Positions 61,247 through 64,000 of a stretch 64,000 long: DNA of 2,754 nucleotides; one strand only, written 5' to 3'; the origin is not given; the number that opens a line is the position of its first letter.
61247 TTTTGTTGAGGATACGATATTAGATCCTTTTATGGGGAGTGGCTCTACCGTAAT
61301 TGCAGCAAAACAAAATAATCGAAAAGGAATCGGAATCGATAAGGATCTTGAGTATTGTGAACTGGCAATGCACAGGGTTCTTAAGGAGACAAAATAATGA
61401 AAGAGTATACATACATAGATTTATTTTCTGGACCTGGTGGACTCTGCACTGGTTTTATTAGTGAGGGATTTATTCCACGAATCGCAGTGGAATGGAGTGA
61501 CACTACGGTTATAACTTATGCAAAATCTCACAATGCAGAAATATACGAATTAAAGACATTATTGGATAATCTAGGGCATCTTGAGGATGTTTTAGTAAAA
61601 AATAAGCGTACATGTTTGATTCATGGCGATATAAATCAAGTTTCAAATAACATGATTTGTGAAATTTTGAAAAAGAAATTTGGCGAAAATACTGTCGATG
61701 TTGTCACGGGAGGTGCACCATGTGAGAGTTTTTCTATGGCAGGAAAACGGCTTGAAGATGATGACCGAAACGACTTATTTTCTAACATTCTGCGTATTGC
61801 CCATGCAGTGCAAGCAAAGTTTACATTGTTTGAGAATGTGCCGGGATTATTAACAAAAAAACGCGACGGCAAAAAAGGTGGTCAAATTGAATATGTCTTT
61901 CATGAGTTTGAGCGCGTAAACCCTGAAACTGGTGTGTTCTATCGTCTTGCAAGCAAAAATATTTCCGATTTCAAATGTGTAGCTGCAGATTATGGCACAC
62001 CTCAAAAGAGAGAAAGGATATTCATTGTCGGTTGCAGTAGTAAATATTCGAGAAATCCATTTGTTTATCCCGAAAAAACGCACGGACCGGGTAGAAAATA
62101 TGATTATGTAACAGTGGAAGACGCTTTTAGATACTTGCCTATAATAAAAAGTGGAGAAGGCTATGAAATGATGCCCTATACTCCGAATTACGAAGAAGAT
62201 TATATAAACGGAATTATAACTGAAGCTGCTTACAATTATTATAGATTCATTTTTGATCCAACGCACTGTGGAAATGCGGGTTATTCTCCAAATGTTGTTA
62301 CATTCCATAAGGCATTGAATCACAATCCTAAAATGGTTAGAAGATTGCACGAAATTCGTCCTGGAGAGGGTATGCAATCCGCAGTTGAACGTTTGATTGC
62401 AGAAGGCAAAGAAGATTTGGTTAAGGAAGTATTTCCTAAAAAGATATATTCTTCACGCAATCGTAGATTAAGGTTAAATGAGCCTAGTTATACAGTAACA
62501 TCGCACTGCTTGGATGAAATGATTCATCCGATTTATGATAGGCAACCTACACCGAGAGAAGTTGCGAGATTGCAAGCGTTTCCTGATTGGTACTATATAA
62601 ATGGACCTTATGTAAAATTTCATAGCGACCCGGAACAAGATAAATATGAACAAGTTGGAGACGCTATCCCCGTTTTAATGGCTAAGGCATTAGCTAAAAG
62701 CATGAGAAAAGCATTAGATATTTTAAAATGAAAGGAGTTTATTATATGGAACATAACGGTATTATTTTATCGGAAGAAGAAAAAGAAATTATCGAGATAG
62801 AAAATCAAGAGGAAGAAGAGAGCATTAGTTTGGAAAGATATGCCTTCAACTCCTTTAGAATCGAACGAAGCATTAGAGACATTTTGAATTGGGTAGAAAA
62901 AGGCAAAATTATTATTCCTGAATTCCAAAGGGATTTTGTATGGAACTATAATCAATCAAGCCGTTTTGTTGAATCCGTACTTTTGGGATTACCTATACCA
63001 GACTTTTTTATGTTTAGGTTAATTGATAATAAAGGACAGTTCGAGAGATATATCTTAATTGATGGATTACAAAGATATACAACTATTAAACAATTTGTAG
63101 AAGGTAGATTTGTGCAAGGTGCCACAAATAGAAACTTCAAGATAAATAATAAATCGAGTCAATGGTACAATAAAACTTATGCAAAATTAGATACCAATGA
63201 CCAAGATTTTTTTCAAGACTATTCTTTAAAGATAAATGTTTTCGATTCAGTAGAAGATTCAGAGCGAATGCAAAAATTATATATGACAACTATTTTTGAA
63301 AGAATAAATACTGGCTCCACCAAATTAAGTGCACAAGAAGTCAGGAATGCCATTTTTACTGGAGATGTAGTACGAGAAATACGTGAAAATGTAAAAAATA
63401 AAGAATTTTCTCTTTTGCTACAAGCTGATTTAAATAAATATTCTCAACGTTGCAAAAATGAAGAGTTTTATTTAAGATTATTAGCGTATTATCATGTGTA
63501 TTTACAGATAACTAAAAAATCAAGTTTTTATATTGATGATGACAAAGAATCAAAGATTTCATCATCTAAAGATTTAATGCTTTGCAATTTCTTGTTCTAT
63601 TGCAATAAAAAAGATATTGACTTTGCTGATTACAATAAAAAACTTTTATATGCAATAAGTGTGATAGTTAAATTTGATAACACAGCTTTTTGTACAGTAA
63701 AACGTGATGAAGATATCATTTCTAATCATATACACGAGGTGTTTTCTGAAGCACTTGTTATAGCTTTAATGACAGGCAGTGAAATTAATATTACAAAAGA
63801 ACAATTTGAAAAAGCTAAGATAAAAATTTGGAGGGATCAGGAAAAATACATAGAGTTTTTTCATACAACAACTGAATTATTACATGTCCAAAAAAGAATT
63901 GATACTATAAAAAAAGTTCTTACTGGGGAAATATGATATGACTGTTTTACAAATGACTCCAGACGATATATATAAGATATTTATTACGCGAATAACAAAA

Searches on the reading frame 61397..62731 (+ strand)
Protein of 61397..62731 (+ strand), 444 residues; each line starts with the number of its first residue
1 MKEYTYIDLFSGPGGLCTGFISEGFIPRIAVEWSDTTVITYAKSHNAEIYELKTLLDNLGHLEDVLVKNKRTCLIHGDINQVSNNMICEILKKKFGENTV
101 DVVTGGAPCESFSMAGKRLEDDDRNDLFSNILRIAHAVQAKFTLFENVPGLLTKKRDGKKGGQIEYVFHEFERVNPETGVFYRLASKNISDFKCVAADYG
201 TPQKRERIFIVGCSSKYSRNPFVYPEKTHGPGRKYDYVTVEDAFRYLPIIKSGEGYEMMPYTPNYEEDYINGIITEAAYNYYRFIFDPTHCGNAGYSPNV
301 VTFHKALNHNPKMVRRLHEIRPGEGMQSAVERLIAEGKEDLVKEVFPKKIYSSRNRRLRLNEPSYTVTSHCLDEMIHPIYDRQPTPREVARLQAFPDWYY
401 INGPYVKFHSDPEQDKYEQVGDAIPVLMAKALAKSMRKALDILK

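Call 56: search_protein_families(library=pfam, proteins=[window:61397-62731:+], max_evalue=0.001)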
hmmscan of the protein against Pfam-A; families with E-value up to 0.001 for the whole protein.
window:61397-62731:+ (444 aa): 1 family
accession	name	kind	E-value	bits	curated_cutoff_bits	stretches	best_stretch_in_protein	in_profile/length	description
PF00145.23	DNA_methylase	-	6.1e-45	154.5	22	2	68-437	40-323/324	C-5 cytosine-specific DNA methylase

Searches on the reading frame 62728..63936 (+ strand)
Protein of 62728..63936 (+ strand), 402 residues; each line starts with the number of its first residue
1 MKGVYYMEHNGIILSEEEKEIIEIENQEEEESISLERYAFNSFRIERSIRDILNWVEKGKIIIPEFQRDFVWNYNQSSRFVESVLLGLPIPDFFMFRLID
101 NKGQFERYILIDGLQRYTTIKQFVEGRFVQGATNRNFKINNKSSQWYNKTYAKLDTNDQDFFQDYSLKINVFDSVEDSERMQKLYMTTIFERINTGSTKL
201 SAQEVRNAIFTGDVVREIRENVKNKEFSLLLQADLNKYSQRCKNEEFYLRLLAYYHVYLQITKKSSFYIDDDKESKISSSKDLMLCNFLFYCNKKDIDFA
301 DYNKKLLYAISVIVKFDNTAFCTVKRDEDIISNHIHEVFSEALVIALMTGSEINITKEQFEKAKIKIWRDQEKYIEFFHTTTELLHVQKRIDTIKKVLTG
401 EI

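Call 56: search_protein_families(library=pfam, proteins=[window:62728-63936:+], max_evalue=0.001)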
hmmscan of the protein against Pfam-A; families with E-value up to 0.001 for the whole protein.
window:62728-63936:+ (402 aa): 1 family
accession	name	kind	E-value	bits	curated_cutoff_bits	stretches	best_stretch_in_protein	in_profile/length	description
PF03235.19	GmrSD_N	-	4.3e-23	82.9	33.2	1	51-210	3-198/199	GmrSD restriction endonuclease, N-terminal domain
